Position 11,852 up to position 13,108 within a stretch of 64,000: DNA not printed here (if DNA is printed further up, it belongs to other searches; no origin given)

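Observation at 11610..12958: Two-gene cassette: unknown 131-aa protein plus a GGCT-like/HEPN-like fusion (candidate toxin-immunity or abortive-infection module)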

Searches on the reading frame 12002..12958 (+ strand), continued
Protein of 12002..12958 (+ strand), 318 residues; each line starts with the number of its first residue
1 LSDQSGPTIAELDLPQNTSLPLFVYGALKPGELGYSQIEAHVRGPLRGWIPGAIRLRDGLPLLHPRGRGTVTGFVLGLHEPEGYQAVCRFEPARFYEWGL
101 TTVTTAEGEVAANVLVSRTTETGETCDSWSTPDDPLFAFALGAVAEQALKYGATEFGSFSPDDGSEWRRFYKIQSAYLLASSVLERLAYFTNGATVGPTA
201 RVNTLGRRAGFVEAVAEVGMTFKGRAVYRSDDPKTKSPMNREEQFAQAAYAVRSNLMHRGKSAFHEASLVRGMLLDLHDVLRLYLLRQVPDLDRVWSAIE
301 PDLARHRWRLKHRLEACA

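Call 49: search_protein_families(library=pfam, alignment_id=A4, max_evalue=0.00001)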
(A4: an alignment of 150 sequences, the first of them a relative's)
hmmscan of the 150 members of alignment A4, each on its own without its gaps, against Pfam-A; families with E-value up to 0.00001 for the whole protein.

A. member 1, L001:6207-7232:- (341 aa): 0 families

B. families by the number of members that match (of 150 scanned): 102 families (the first 25 are shown)
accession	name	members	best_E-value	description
PF04851.21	ResIII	4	3.4e-19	Type III restriction enzyme, res subunit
PF02896.24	PEP-utilizers_C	2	3.8e-79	PEP-utilising enzyme, PEP-binding domain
PF18766.7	SWI2_SNF2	2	6.7e-70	SWI2/SNF2 ATPase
PF01326.24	PPDK_N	2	1e-54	Pyruvate phosphate dikinase, AMP/ATP-binding domain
PF00270.35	DEAD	2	9.3e-46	DEAD/DEAH box helicase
PF22679.2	T1R_D3-like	2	2e-37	Type I restriction enzyme subunit R domain 3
PF04471.18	Mrr_cat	2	1e-36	Restriction endonuclease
PF04313.20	HSDR_N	2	1.6e-36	Type I restriction enzyme R protein N terminus (HSDR_N)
PF00391.29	PEP-utilizers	2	2.4e-22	PEP-utilising enzyme, mobile domain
PF01609.27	DDE_Tnp_1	2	1.8e-18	Transposase DDE domain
PF13304.12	AAA_21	2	6.1e-10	AAA domain, putative AbiEii toxin, Type IV TA system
PF07179.17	SseB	2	6.5e-10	SseB protein N-terminal domain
PF02463.25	SMC_N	2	1.7e-06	RecF/RecN/SMC N terminal domain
PF00346.24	Complex1_49kDa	1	1.8e-115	Respiratory-chain NADH dehydrogenase, 49 Kd subunit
PF03320.18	FBPase_glpX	1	1.1e-111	Bacterial fructose-1,6-bisphosphatase, glpX-encoded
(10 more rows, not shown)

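Call 50: search_protein_families(library=padloc, alignment_id=A4, max_evalue=0.00001)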
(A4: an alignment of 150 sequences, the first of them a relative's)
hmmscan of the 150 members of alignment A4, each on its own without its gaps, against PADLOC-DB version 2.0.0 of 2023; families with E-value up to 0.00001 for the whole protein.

A. member 1, L001:6207-7232:- (341 aa): 0 families

B. families by the number of members that match (of 150 scanned): 325 families (the first 25 are shown)
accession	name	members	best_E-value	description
PDLC03044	REase_I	2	0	Type I restriction enzyme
PDLC03032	MTase_I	2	0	Type I methyltransferase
PDLC03041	REase_I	2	4.6e-102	Type I restriction enzyme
PDLC03040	REase_I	2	5.9e-83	Type I restriction enzyme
PDLC03048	REase_I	2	6.2e-65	Type I restriction enzyme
PDLC03038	MTase_I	2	3.4e-62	Type I methyltransferase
PDLC04135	mad3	2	3.6e-29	mads_3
PDLC03046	REase_I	2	1.2e-28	Type I restriction enzyme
PDLC04213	HEC-02A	2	1.7e-22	-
PDLC04140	mad8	2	4.1e-22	mads_8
PDLC03045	REase_I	2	3.3e-19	Type I restriction enzyme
PDLC04819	PDC-S02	2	1.6e-16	-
PDLC04806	PDC-S02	2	2.1e-16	-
PDLC02707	PbeA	2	5e-15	PbeA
PDLC03624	REase_MTase_IIG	2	2.2e-14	Type IIG restriction enzyme-methyltransferase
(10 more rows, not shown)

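Call 57: find_encoding_contigs(protein=P0003, flank=6000, max_places=2)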
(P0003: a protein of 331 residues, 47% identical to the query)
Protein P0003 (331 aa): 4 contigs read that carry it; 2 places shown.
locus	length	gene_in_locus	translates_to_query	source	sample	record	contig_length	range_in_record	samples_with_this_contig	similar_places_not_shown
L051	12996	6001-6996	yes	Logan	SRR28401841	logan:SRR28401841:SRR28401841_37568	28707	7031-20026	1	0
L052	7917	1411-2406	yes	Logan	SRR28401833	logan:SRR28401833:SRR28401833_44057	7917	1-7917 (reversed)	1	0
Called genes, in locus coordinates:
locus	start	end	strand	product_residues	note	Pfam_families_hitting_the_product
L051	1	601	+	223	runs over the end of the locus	PF26526:DUF8175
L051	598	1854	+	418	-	-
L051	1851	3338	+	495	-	-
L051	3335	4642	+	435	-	-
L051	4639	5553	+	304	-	PF19663:DUF6166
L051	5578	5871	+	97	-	-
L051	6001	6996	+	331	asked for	PF06094:GGACT (weak)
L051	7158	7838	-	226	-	-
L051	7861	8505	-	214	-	-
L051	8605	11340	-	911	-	PF02534:T4SS-DNA_transf, PF10412:TrwB_AAD_bind (faint), PF12696:TraG-D_C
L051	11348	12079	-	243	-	-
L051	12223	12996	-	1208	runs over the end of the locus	PF08751:TrwC, PF13245:AAA_19, PF13604:AAA_30, PF22232:TraI_hel_assoc_N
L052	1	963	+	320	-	?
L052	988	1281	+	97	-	-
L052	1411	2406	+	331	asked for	PF06094:GGACT (weak)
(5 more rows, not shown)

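Call 58: find_encoding_contigs(protein=P0008, flank=6000, max_places=2)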
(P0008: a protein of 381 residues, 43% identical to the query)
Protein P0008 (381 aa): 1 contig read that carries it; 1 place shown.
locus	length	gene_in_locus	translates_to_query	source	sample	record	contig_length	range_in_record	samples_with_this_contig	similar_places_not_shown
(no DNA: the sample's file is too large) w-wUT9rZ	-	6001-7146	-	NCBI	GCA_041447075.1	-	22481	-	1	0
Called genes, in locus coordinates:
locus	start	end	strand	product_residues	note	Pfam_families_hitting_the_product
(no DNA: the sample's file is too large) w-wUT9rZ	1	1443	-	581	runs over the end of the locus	PF02384:N6_Mtase, PF07669:Eco57I, PF22837:M_Eco57I_C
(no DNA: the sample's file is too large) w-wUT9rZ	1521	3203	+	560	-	PF01170:UPF0020, PF02384:N6_Mtase, PF05175:MTS, PF13649:Methyltransf_25 (weak), PF13847:Methyltransf_31, PF07669:Eco57I, PF12950:TaqI_C (faint)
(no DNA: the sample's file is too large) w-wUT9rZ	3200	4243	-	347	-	-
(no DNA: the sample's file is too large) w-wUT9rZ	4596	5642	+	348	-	-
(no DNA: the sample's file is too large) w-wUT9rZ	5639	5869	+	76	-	-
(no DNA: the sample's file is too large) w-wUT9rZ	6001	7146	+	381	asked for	PF06094:GGACT (weak)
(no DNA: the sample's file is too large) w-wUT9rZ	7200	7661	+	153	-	-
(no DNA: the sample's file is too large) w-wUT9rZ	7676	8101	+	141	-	-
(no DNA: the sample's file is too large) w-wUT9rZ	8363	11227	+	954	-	PF00176:SNF2-rel_dom, PF00270:DEAD (weak), PF04851:ResIII, PF00271:Helicase_C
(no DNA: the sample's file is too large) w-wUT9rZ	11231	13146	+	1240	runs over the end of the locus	?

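Call 59: find_encoding_contigs(protein=P0009, flank=6000, max_places=2)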
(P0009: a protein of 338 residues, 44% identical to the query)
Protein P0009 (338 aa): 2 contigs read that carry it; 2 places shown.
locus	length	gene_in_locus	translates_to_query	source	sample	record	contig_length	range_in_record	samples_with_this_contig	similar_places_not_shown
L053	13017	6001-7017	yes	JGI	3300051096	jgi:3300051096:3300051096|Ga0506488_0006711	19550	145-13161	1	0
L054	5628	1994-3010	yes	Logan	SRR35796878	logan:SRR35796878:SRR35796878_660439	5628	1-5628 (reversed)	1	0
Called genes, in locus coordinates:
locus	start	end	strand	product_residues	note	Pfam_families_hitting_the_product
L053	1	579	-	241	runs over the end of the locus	?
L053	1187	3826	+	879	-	PF04851:ResIII (weak)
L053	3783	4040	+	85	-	-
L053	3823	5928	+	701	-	-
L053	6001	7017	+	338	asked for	-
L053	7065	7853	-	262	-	-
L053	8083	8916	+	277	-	-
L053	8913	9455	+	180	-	-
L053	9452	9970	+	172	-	-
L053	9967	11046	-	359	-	-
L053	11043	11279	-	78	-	-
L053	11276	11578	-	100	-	-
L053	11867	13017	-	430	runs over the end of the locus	PF13481:AAA_25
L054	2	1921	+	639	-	?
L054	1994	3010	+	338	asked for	-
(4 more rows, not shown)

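Call 61: search_protein_families(library=pfam, proteins=[L015:1347-1913:+, L038:8821-9324:+, L051:5578-5868:+, L050:2881-3264:+, L050:3350-3634:+, L044:7468-7869:+, L043:5335-5748:+, L026:8837-10069:+, L012:6929-7954:+, L041:219-1469:+], max_evalue=0.1)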
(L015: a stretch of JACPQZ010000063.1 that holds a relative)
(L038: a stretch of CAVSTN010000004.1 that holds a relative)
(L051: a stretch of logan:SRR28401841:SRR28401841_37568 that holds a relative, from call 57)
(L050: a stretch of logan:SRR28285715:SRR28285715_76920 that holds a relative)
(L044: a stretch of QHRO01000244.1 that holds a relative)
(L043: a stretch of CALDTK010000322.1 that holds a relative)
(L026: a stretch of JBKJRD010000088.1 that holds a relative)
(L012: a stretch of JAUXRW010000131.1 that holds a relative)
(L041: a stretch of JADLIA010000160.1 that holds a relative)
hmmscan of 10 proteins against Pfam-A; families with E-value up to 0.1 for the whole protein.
L015:1347-1913:+ (189 aa): 0 families

L038:8821-9324:+ (168 aa): 6 families
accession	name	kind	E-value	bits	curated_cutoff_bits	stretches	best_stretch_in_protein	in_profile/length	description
PF00583.31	Acetyltransf_1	-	2.1e-10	41.4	20.7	1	48-144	31-114/116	Acetyltransferase (GNAT) family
PF13508.13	Acetyltransf_7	-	5.2e-06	27.2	27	1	90-147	28-83/84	Acetyltransferase (GNAT) domain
PF08445.16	FR47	-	6.7e-05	23.2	22.1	1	94-148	23-79/86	FR47-like protein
PF13673.13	Acetyltransf_10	-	0.00024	21.5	23.6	1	94-124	53-83/128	Acetyltransferase (GNAT) domain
PF12565.13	DUF3747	-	0.011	15.5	25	0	123-163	57-97/175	Protein of unknown function (DUF3747)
PF14542.12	Acetyltransf_CG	-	0.022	15.3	30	1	97-121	29-53/80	GCN5-related N-acetyl-transferase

L051:5578-5868:+ (97 aa): 1 family
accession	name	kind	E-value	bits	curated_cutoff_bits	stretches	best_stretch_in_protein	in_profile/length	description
PF04823.17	Herpes_UL49_2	-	0.0017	18.9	25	0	2-27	64-89/96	Herpesvirus UL49 tegument protein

L050:2881-3264:+ (128 aa): 0 families

L050:3350-3634:+ (95 aa): 0 families

L044:7468-7869:+ (134 aa): 2 families
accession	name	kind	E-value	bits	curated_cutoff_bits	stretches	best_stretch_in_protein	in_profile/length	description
PF00030.24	Crystall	-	4.1e-11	43.3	25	1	51-131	1-82/82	Beta/Gamma crystallin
PF03995.18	Inhibitor_I36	-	1.4e-05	25.4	21.1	1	54-104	15-66/69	Peptidase inhibitor family I36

L043:5335-5748:+ (138 aa): 1 family
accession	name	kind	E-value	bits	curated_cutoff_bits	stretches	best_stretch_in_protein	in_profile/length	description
PF25809.1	STEEP1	-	0.056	13.7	27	1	86-118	73-105/110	STEEP1 domain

L026:8837-10069:+ (411 aa): 2 families
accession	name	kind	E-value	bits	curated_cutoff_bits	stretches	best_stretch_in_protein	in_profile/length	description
PF04055.27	Radical_SAM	-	4e-24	86.1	29.5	1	37-205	1-162/166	Radical SAM superfamily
PF06969.22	HemN_C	-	8e-09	35.9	24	1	338-399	3-65/67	HemN C-terminal domain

L012:6929-7954:+ (342 aa): 0 families

L041:219-1469:+ (417 aa): 5 families
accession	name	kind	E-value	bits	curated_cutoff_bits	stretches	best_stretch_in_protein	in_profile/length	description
PF00441.29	Acyl-CoA_dh_1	-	3.6e-52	176.9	22.4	1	269-417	1-149/150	Acyl-CoA dehydrogenase, C-terminal domain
PF02771.21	Acyl-CoA_dh_N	-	5.7e-37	127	22.9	1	43-155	1-113/113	Acyl-CoA dehydrogenase, N-terminal domain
PF08028.16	Acyl-CoA_dh_2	-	9.2e-32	110.6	22.7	1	284-406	1-133/134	Acyl-CoA dehydrogenase, C-terminal domain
PF02770.24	Acyl-CoA_dh_M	-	7.9e-22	77.7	33.3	1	159-256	1-96/97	Acyl-CoA dehydrogenase, middle domain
PF22924.1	ACOX_C_alpha1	-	1e-06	29.1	27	1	281-412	6-163/169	Acyl-CoA oxidase, C-alpha1 domain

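Call 64: search_protein_families(library=pfam, proteins=[L050:2-1303:+], max_evalue=0.001)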
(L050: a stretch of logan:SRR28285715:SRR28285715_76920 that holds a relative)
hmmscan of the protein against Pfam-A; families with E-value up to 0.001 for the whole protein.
L050:2-1303:+ (433 aa): 1 family
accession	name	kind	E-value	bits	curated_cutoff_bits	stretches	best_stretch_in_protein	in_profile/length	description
PF04326.19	SLFN_AlbA_2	-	1.6e-13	51.6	25.3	1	272-412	1-115/118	Schlafen, AlbA_2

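Call 71: search_dna_similar(query=window:12002-12955:+, collection=phages, mode=protein, max_evalue=0.001)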
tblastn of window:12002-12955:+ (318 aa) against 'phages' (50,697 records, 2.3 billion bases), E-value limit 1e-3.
No match.

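Call 72: search_dna_similar(query=window:12002-12955:+, collection=plasmids, mode=protein, max_evalue=0.001)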
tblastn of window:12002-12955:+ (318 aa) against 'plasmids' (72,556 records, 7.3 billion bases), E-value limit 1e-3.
Records with a match: 2; places in all: 2; records where one place covers at least 80% of the query: 1.
Best place of each record, by identity: <60% 2.
By first word of the organism name: Halalkalicoccus 1; Haloplanus 1.
By predicted mobility (MOB-suite, as given by PLSDB): non-mobilizable 2.
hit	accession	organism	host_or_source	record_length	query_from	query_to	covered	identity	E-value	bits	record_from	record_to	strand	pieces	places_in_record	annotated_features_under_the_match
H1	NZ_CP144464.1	Halalkalicoccus sp. FCH27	cell culture,Salt lake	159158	12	270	81%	33.0%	1e-25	114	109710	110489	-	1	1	gamma-glutamylcyclotransferase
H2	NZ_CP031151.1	Haloplanus rubicundus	solar salt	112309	12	263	79%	33.3%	8e-26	115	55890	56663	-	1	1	gamma-glutamylcyclotransferase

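Call 73: get_annotated_region(hit=H1, flank=7000)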
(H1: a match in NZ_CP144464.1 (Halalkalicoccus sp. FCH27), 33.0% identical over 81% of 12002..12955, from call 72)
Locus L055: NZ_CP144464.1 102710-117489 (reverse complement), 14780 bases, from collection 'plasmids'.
description: Halalkalicoccus sp. FCH27 plasmid unnamed3, complete sequence
organism: Halalkalicoccus sp. FCH27 (NCBI taxid 3117459)
taxonomy: Archaea; Euryarchaeota; Halobacteria; Halobacteriales; Halococcaceae; Halalkalicoccus; Halalkalicoccus sp. FCH27
host: -; source: cell culture,Salt lake; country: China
typing (MOB-suite, as given by PLSDB): non-mobilizable
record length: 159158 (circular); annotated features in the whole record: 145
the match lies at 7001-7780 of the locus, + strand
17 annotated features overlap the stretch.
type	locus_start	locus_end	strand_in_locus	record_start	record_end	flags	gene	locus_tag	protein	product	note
CDS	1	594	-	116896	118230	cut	-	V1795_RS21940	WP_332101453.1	hypothetical protein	-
CDS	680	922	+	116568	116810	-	-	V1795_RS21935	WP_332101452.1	hypothetical protein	-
CDS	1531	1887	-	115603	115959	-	-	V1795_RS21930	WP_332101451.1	hypothetical protein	-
CDS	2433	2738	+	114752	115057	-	-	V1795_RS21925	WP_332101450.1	hypothetical protein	-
CDS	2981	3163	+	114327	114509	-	-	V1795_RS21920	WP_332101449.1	hypothetical protein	-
CDS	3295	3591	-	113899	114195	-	-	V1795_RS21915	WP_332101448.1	hypothetical protein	-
CDS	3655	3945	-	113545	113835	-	-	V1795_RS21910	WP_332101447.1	hypothetical protein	-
CDS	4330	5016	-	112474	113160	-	-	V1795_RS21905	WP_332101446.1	hypothetical protein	-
CDS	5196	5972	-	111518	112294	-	-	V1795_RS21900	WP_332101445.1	hypothetical protein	-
CDS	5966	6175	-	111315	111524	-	-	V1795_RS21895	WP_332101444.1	hypothetical protein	-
CDS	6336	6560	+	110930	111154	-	-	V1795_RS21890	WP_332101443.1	hypothetical protein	-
CDS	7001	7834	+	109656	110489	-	-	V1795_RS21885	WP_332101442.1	gamma-glutamylcyclotransferase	-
CDS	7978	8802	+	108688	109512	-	-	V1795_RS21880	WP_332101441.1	hypothetical protein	-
CDS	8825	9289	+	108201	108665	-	-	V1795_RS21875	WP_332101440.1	hypothetical protein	-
CDS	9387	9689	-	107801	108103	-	-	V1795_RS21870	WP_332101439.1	hypothetical protein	-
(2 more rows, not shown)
